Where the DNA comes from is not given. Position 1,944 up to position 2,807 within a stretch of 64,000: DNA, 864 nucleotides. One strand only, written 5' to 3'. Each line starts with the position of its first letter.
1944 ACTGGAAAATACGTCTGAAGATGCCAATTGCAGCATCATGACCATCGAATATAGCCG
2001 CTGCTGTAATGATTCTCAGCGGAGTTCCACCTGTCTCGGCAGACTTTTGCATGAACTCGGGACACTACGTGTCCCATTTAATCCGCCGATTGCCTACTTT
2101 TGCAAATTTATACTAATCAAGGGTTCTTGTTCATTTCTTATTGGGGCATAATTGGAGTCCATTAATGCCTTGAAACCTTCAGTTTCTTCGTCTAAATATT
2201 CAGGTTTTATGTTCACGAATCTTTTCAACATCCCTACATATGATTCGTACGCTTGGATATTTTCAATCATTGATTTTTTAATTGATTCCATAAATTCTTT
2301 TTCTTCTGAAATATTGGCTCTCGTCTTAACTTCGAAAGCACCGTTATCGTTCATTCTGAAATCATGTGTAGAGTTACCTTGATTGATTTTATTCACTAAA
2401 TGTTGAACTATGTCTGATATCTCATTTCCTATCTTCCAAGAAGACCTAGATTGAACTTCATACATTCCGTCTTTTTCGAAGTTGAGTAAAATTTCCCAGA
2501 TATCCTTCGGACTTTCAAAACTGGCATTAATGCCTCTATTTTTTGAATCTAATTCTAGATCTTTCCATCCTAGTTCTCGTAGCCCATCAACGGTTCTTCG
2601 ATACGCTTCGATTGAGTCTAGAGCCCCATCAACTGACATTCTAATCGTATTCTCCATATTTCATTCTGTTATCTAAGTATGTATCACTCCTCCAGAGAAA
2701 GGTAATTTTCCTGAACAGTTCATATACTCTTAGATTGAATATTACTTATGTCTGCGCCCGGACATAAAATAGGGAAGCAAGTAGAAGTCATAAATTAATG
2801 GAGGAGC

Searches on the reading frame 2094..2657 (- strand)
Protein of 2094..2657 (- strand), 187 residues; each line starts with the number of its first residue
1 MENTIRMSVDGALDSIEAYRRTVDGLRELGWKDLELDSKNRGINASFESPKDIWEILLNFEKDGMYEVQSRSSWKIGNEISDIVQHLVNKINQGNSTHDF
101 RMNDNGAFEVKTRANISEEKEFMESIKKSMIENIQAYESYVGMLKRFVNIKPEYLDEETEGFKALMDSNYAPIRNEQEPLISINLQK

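Call 3: search_protein_families(library=pfam, proteins=[window:2094-2657:-], max_evalue=1)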
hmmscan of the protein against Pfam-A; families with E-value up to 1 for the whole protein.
window:2094-2657:- (187 aa): 4 families
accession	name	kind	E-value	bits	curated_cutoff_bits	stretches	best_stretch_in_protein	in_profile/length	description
PF06780.16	Erp_C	-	0.0036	17.8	24.3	1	74-137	64-123/140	Erp protein C-terminus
PF04382.18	SAB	-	0.023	15.2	27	1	110-128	13-32/50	SAB domain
PF19923.4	DUF6386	-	0.14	12.3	25.9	0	83-122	35-73/145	Family of unknown function (DUF6386)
PF09597.18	SAM_Ribosomal_mS41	-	0.2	12.2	23.7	1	111-156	5-46/68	Small ribosomal subunit protein mS41 SAM domain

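Call 4: search_protein_families(library=padloc, proteins=[window:2094-2657:-], max_evalue=1)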
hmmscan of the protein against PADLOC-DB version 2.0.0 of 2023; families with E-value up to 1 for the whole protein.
window:2094-2657:- (187 aa): 0 families

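Call 5: search_protein_families(library=ncbifam, proteins=[window:2094-2657:-], max_evalue=1)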
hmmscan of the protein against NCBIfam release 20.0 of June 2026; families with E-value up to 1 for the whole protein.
window:2094-2657:- (187 aa): 0 families

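Call 85: search_solved_structures(query=A10, max_evalue=10, show_alignments=1)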
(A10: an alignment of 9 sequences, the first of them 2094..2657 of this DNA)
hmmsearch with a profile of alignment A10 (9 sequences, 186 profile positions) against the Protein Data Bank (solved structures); distinct sequences matched with E-value up to 10: 1.
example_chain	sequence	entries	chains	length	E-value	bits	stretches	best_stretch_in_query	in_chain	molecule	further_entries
9vvi_W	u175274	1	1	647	0.58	12.9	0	81-146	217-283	Probable ATP-binding protein YheS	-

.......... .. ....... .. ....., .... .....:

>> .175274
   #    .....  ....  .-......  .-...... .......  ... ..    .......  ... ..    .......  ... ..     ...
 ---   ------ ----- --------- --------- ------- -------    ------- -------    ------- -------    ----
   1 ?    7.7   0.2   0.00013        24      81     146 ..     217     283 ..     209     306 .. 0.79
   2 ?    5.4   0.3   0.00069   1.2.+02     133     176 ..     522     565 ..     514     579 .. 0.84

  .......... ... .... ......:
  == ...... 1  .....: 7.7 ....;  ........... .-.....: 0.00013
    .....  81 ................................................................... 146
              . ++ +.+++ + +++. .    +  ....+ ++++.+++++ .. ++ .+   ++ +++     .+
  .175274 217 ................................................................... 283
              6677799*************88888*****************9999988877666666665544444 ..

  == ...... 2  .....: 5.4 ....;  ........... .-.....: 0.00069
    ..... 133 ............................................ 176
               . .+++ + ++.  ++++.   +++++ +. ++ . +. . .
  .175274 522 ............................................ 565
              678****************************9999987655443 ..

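Call 86: search_protein_families(library=pfam, alignment_id=A10, max_evalue=1)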
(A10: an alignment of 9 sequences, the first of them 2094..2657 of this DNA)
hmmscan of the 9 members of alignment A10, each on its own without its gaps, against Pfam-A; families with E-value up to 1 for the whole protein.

A. member 1, window:2094-2657:- (187 aa): 4 families
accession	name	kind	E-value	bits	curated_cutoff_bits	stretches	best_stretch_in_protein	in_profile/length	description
PF06780.16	Erp_C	-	0.0036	17.8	24.3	1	74-137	64-123/140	Erp protein C-terminus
PF04382.18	SAB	-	0.023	15.2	27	1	110-128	13-32/50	SAB domain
PF19923.4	DUF6386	-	0.14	12.3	25.9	0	83-122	35-73/145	Family of unknown function (DUF6386)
PF09597.18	SAM_Ribosomal_mS41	-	0.2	12.2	23.7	1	111-156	5-46/68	Small ribosomal subunit protein mS41 SAM domain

B. families by the number of members that match (of 9 scanned): 11 families
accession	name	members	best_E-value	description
PF06780.16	Erp_C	1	0.0036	Erp protein C-terminus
PF25797.1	PDF2_C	1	0.0051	PDF2-like, C-terminal domain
PF04382.18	SAB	1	0.023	SAB domain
PF22433.2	MtxA_IG-like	1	0.05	Magnetotaxis protein MtxA, Immunoglobulin-like domain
PF13735.12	tRNA_NucTran2_2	1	0.069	tRNA nucleotidyltransferase domain 2 putative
PF00170.26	bZIP_1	1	0.07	bZIP transcription factor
PF24304.1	AcrIIA4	1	0.076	Anti-CRISPR Suppressor AcrIIA4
PF16850.11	Inhibitor_I66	1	0.084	Peptidase inhibitor I66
PF19923.4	DUF6386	1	0.14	Family of unknown function (DUF6386)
PF09597.18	SAM_Ribosomal_mS41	1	0.2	Small ribosomal subunit protein mS41 SAM domain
PF21128.4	MCM4_WHD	1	0.22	MCM4, winged helix domain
